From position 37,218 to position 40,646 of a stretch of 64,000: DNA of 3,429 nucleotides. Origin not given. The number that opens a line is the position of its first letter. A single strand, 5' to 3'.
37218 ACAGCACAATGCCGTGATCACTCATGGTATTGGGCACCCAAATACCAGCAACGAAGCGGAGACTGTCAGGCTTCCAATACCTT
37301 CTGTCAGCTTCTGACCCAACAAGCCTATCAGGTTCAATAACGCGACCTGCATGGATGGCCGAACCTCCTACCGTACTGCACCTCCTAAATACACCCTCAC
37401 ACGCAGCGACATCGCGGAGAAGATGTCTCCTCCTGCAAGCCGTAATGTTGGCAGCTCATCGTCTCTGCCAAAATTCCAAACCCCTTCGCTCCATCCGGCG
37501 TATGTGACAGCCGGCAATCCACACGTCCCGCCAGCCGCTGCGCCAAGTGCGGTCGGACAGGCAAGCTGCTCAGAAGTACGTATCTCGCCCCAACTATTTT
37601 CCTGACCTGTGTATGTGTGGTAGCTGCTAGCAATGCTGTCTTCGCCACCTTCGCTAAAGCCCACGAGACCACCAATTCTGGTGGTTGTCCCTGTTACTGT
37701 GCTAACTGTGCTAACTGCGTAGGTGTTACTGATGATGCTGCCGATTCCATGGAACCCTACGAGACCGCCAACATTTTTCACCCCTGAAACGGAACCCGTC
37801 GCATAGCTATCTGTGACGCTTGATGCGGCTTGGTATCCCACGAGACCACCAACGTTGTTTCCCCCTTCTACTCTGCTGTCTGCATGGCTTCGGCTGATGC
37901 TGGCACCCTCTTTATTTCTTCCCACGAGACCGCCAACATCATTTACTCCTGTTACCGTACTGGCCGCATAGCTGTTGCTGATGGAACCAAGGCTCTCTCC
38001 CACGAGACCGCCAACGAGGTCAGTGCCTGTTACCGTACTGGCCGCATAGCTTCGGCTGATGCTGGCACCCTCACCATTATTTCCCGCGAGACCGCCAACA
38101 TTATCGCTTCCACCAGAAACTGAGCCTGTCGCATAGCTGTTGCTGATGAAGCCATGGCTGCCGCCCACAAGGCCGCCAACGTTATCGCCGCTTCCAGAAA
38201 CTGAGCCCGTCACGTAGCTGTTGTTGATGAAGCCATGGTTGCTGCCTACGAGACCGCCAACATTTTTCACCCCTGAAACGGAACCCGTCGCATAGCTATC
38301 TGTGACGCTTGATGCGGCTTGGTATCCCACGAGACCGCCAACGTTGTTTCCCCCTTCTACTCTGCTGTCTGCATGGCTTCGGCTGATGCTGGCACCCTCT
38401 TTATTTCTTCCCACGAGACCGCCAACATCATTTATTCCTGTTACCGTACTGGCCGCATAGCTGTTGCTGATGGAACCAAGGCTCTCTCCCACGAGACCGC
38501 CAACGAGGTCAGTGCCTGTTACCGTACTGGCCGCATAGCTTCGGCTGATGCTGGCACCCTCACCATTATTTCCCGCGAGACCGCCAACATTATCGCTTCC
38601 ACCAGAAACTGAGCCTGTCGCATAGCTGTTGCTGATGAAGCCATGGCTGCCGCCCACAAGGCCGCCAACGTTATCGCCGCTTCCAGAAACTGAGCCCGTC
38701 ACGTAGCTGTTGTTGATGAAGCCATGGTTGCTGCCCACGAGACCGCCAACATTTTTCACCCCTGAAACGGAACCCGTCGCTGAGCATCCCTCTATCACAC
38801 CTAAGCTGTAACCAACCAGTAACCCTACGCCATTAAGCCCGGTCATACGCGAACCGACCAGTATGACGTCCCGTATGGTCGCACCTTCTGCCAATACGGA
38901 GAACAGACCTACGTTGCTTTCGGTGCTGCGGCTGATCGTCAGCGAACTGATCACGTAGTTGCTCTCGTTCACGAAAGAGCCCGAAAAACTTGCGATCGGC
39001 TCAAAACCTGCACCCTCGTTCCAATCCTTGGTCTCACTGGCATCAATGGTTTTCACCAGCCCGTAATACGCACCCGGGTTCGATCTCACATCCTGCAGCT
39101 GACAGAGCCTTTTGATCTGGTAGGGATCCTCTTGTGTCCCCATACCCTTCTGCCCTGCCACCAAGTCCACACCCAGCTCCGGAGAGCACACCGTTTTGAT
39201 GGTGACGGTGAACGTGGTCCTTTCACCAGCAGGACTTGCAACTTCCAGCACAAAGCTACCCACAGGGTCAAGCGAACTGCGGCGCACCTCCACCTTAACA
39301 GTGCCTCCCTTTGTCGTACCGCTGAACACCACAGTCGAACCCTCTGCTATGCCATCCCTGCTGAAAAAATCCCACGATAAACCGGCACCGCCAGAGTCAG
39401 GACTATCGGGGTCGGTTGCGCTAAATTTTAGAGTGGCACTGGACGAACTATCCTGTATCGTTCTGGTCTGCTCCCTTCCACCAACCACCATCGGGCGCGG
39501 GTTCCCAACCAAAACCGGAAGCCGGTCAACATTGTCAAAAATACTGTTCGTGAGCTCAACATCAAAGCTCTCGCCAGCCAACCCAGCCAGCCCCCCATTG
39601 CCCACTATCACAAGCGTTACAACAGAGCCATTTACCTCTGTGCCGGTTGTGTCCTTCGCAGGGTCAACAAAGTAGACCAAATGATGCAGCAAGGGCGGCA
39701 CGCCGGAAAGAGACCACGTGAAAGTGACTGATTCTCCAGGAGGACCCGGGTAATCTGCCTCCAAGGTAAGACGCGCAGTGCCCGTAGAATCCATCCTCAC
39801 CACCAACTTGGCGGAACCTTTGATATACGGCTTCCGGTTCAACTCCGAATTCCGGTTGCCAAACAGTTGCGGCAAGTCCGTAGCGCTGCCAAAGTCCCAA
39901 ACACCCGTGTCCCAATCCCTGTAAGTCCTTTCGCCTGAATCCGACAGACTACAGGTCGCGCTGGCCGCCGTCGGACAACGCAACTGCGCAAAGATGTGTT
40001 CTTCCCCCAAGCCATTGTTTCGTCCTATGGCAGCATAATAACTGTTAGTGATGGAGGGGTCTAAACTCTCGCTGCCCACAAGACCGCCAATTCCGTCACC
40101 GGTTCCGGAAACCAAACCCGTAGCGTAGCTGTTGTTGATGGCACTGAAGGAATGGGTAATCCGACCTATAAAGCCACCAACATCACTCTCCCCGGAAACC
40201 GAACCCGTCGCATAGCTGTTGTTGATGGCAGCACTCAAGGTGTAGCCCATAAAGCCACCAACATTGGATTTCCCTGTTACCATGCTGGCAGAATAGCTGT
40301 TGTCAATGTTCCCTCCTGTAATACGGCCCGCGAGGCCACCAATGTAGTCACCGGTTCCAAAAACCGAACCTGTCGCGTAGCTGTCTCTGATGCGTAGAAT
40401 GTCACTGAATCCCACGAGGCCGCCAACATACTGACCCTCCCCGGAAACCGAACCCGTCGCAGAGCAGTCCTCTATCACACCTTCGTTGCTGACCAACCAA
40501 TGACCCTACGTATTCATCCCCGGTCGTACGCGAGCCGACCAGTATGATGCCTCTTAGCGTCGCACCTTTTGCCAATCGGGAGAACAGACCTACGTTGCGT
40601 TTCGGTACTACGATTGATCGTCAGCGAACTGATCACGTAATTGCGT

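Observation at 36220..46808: About 10-kb accessory block between fmt and trkA where rsmB is expected. It contains two tandem, degraded giant genes for Gly-rich GGLVG-repeat (GLUG-like) surface proteins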

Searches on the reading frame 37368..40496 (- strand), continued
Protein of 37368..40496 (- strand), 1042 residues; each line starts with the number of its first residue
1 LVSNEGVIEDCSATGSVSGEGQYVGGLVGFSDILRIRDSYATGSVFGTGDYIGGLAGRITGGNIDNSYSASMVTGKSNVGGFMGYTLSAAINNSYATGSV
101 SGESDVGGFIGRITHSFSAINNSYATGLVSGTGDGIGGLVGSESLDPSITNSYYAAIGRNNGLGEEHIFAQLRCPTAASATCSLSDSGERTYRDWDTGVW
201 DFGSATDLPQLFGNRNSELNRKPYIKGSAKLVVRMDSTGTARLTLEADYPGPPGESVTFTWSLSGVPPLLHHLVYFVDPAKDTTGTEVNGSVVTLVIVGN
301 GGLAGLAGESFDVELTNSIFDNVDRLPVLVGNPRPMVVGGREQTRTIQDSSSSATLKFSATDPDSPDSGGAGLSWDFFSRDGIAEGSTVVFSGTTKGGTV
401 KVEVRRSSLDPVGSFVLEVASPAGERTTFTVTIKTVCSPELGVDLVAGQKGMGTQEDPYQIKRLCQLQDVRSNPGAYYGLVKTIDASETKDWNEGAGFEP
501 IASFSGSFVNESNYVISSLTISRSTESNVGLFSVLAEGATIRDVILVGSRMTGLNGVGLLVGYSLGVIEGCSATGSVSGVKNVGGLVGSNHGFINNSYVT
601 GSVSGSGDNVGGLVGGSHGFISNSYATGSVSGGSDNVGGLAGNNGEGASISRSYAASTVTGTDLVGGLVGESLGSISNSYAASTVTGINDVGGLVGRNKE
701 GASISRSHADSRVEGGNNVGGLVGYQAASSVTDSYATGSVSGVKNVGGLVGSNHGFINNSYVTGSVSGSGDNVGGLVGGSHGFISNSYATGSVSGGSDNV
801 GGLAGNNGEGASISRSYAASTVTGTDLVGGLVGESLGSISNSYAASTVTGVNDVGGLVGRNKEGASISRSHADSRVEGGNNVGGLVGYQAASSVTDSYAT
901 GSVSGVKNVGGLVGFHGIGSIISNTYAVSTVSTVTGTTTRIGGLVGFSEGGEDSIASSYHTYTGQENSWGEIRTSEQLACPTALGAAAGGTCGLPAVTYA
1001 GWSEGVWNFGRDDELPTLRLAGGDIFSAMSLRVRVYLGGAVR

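Call 86: list_cluster_members(proteins=[P0001, P0121, P0126, P0135, P0115, P0008])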
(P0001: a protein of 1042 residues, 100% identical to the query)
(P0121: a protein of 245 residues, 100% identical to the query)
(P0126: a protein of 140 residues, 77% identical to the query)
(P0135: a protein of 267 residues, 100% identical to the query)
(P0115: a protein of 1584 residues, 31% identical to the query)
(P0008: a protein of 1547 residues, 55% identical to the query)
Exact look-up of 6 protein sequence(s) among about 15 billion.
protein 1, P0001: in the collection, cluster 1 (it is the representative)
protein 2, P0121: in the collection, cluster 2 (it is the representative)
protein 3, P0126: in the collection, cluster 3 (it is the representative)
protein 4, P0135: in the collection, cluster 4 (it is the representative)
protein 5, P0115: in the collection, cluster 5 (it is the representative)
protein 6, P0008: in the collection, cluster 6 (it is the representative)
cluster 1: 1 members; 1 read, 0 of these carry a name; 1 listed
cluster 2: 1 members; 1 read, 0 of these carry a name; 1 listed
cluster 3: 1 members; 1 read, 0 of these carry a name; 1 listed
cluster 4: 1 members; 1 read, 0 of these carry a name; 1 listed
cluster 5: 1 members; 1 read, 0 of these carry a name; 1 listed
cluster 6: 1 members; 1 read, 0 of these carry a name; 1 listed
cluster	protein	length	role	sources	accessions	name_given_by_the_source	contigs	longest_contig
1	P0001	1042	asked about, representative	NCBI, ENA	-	-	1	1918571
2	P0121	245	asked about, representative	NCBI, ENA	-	-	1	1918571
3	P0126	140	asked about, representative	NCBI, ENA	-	-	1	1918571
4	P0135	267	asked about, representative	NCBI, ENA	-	-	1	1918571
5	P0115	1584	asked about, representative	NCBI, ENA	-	-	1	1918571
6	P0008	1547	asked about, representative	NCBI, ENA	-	-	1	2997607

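Call 90: find_encoding_contigs(protein=P0015, flank=10000, max_places=1)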
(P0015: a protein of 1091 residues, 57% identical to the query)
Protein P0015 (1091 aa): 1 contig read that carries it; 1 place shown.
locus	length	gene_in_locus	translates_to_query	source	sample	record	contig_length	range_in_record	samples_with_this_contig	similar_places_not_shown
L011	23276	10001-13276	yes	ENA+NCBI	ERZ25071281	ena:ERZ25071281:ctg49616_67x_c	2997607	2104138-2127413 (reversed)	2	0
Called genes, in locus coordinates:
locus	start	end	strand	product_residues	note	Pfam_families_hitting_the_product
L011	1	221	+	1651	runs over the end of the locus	PF07581:Glug (faint)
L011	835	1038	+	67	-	-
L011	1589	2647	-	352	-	-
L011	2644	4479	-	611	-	-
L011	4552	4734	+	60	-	-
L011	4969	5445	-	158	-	-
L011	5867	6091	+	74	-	-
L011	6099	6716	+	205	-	-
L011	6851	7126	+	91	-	-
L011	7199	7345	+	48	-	-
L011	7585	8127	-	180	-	-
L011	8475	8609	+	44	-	-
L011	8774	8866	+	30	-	-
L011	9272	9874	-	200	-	-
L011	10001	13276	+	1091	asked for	PF07581:Glug (faint)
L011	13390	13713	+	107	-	-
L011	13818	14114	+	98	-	-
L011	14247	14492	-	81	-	-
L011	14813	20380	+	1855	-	PF07581:Glug (faint), PF13184:KH_NusA_1st (faint)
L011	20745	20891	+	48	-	-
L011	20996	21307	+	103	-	-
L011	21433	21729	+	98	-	-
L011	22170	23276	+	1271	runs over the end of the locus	PF07581:Glug (faint)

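Call 91: search_protein_families(library=pfam, proteins=[L011:1589-2647:-, L011:2644-4479:-, L011:9272-9874:-, L011:7585-8127:-, L011:6099-6716:+, L011:4969-5445:-], max_evalue=0.01)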
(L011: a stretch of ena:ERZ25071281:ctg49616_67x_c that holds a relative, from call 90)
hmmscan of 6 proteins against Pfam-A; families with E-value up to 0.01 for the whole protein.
L011:1589-2647:- (352 aa): 0 families

L011:2644-4479:- (611 aa): 0 families

L011:9272-9874:- (200 aa): 0 families

L011:7585-8127:- (180 aa): 6 families
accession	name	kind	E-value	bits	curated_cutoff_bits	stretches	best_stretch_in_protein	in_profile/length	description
PF24922.1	ACBP4_C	-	0.0018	18.9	31.2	0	22-56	26-60/105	Acyl-CoA-binding domain-containing protein 4-6, C-terminal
PF06825.17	HSBP1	-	0.0025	18.1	28.6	0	18-51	11-44/51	Heat shock factor binding protein 1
PF03961.19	FapA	-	0.0042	17.2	31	1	28-142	149-266/272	Flagellar Assembly Protein A beta solenoid domain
PF15619.11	Lebercilin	-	0.0065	16.5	34.3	1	31-89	128-185/193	Ciliary protein causing Leber congenital amaurosis disease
PF01576.24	Myosin_tail_1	-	0.0079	14.5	38.1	1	31-140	430-541/1081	Myosin tail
PF04108.17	ATG17_like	-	0.008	16.1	43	1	16-139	119-241/355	Autophagy protein ATG17-like domain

L011:6099-6716:+ (205 aa): 0 families

L011:4969-5445:- (158 aa): 8 families
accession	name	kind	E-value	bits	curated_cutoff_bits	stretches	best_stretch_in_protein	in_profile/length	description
PF24922.1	ACBP4_C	-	0.00016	22.3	31.2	0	22-57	26-61/105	Acyl-CoA-binding domain-containing protein 4-6, C-terminal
PF11932.13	DUF3450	-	0.00045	20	32.6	1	40-125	18-102/241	Protein of unknown function (DUF3450)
PF01576.24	Myosin_tail_1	-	0.00063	18.2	38.1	1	23-118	443-541/1081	Myosin tail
PF06825.17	HSBP1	-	0.0018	18.5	28.6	0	18-51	11-44/51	Heat shock factor binding protein 1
PF04108.17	ATG17_like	-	0.0051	16.8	43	1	16-116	144-240/355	Autophagy protein ATG17-like domain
PF04513.17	Baculo_PEP_C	-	0.0063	17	38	1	14-88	43-114/140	Baculovirus polyhedron envelope protein, PEP, C terminus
PF08951.15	EntA_Immun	-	0.0088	16.7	22.1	0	52-77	35-60/73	Enterocin A Immunity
PF08656.15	DASH_Dad3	-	0.0092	16.4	23.1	0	83-124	13-54/76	DASH complex subunit Dad3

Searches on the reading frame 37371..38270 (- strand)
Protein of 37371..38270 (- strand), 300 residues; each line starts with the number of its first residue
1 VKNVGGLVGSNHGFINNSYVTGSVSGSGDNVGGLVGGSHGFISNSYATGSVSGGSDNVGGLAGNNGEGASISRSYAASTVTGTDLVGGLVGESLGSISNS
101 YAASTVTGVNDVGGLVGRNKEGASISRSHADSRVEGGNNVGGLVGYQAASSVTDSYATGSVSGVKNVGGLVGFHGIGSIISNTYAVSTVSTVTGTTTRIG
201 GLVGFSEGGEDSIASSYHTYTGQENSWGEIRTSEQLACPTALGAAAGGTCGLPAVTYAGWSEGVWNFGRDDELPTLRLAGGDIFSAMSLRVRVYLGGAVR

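Call 82: predict_structure(alignment_id=A4)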
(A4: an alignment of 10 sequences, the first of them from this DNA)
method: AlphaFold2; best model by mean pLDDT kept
length: 300 residues; sequences in the alignment: 10
mean_pLDDT: 75.2   pTM: 0.74
mean pLDDT of the five models: 75.2, 74.4, 74.2, 73.0, 71.8
residues with pLDDT >= 90: 110; 70-90: 88; 50-70: 37; < 50: 65
segments of 3 or more residues with pLDDT < 50: 192-196, 238-265, 270-300
pLDDT, mean of each block of 10 residues (from residue 1): 86 88 90 93 87 91 95 89 96 95 93 97 91 92 93 86 89 89 69 54 76 70 60 54 33 32 50 46 39 33
secondary structure, 60 per line:
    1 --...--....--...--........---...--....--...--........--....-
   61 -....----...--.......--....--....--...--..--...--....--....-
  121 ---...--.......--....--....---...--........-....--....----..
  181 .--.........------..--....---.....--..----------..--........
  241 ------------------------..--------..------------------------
elements in order: E3-5 E8-11 E14-16 E19-26 E30-32 E35-38 E41-43 E46-53 E56-59 E62-65 E70-72 E75-81 E84-87 E90-93 E96-98 E105-107 E110-113 E116-119 E124-126 E129-135 E138-141 E144-147 E151-153 E156-163 E165-168 E171-174 E179-181 E184-192 E203-206 H233-240

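Call 84: fold_search(model_id=the predicted structure, library=pdb)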
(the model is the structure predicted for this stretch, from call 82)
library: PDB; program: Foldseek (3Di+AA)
matches with E <= 10: 157; with E <= 0.001: 0
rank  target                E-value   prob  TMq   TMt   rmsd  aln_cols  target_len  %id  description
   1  3n6z                  2.0e-03  1.00  0.52  0.46   9.7       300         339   18  Crystal structure of a putative immunoglobulin A1 protease (BACOVA_03286) from Bacteroides ovatus at 1.30 A resolution (released 2010-07-21)
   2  6xja_P                2.3e-03  1.00  0.47  0.13   5.7       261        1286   17  Streptococcus Pneumoniae IgA1 Protease with IgA1 substrate (released 2021-01-20)
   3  6xjb                  2.3e-02  1.00  0.48  0.13   6.0       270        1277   17  IgA1 Protease (released 2020-12-09)
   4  7uvl_P                2.7e-02  0.99  0.34  0.09  10.5       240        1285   17  IgA1 Protease with IgA1 substrate (released 2022-11-23)
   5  5dqa_A                4.4e-02  0.12  0.15  0.18  12.4       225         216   10  t3284 loop variant of beta1 (released 2016-08-31)
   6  4q1q_A                5.4e-02  0.09  0.13  0.14  15.3       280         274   11  Crystal structure of TibC-catalyzed hyper-glycosylated TibA55-350 fragment (released 2014-09-17)
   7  2bm6                  5.7e-02  0.20  0.17  0.23  12.0       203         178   11  The Structure of MfpA (Rv3361c, C2221 Crystal form). The Pentapeptide Repeat Protein from Mycobacterium tuberculosis Fol (released 2005-06-07)
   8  5dns_A                6.3e-02  0.11  0.15  0.17  13.5       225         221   12  t1428 loop variant in P3221 (released 2016-09-28)
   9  7bbv_A                6.3e-02  0.09  0.15  0.15  14.2       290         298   12  Pectate lyase B from Verticillium dahliae (released 2022-07-13)
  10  5dqa_C                7.6e-02  0.14  0.17  0.21  11.9       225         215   12  t3284 loop variant of beta1 (released 2016-08-31)
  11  4yei_A                1.6e-01  0.09  0.15  0.19  12.7       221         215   11  Beta1mut synthetic solenoid protein (released 2016-03-09)
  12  2v5i                  1.9e-01  0.06  0.13  0.09  15.7       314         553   11  Structure of the receptor-binding protein of bacteriophage Det7: a podoviral tailspike in a myovirus (released 2008-02-19)
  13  2xt2_A                1.9e-01  0.14  0.18  0.24  11.6       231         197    6  Structure of the pentapeptide repeat protein AlbG, a resistance factor for the topoisomerase poison albicidin. (released 2010-10-13)
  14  6c72_A                2.8e-01  0.06  0.16  0.11  14.1       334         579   10  Crystal structure of a tailspike protein gp49 from Acinetobacter baumannii bacteriophage Fri1, a capsular polysacchari (released 2019-01-23)
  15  2nsp_A                4.1e-01  0.11  0.21  0.19  12.3       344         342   10  Crystal structure of pectin methylesterase D178A mutant in complex with hexasaccharide I (released 2007-09-18)
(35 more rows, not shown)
